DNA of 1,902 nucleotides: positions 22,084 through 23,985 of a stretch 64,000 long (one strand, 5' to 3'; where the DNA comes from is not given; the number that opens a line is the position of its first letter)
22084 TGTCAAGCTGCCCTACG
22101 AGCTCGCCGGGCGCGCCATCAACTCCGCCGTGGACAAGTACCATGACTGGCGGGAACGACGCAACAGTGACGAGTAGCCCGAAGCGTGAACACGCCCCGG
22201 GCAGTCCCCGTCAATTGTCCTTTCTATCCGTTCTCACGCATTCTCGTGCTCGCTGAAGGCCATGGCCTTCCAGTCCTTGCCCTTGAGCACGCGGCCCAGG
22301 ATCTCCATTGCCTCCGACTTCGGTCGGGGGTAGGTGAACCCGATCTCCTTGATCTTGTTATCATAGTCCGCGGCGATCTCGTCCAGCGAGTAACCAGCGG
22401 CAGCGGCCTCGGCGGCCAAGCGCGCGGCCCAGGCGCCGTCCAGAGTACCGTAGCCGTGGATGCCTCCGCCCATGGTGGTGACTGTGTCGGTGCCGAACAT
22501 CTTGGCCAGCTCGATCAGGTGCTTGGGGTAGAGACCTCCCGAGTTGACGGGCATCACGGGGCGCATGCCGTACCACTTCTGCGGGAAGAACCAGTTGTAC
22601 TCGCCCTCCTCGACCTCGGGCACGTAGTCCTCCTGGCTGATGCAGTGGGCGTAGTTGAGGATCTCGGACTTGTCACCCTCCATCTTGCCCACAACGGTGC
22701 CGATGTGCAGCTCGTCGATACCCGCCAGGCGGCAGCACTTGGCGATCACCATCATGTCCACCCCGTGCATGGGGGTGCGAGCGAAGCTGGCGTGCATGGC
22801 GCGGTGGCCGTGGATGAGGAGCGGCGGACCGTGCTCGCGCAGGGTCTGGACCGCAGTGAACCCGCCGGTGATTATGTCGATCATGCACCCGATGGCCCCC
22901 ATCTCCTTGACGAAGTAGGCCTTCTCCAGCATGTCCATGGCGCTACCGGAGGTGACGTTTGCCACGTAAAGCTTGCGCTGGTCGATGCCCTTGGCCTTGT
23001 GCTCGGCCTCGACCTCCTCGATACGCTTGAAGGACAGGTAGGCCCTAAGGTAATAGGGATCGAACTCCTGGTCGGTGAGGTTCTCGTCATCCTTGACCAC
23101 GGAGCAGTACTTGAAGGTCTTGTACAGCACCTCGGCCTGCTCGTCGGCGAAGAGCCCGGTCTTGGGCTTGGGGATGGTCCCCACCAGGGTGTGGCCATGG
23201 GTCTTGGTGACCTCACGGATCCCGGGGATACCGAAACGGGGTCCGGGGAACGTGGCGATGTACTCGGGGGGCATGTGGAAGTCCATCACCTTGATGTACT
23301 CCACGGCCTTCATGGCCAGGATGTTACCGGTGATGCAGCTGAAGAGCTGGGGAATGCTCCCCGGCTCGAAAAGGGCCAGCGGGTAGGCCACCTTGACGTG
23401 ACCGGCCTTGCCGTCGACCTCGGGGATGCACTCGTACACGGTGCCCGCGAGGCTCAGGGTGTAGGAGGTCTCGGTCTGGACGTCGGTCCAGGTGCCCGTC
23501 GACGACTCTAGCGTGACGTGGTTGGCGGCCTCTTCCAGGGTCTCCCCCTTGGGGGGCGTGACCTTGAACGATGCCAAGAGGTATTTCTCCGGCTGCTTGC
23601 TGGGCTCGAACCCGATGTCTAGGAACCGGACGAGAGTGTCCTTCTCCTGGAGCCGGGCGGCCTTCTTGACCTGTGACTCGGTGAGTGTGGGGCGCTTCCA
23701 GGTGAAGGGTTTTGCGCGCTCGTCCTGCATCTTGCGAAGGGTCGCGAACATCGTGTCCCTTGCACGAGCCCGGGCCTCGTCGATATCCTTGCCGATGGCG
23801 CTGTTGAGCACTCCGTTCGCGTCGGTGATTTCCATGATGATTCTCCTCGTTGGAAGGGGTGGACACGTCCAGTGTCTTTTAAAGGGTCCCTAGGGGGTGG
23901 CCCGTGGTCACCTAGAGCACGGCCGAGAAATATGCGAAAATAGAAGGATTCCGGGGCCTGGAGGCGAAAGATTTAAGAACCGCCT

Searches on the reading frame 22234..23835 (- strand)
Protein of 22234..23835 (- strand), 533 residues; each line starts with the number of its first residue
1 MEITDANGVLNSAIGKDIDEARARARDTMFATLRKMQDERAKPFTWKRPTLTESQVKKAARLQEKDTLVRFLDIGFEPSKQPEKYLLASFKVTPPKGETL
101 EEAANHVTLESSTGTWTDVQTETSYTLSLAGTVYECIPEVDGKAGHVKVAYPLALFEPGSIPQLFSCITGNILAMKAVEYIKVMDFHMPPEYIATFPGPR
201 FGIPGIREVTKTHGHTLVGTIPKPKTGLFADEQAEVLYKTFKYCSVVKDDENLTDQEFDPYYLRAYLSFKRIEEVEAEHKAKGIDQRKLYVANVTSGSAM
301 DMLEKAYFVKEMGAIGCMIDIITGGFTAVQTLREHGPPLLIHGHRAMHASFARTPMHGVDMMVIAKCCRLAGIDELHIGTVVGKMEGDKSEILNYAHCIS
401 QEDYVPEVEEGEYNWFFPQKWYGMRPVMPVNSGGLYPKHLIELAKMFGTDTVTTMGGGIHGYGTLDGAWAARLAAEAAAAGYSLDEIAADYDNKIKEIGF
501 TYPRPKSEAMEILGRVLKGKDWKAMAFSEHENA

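Call 25: search_protein_families(library=pfam, proteins=[window:22234-23835:-], max_evalue=0.00001)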
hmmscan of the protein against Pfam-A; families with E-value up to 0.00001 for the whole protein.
window:22234-23835:- (533 aa): 2 families
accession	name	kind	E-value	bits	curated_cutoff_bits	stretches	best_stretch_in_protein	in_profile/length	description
PF00016.26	RuBisCO_large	-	3.4e-63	214.1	30.1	1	203-489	2-287/299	Ribulose bisphosphate carboxylase large chain, catalytic domain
PF02788.21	RuBisCO_large_N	-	3.3e-33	114.9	20.7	1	73-192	4-120/120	Ribulose bisphosphate carboxylase large chain, N-terminal domain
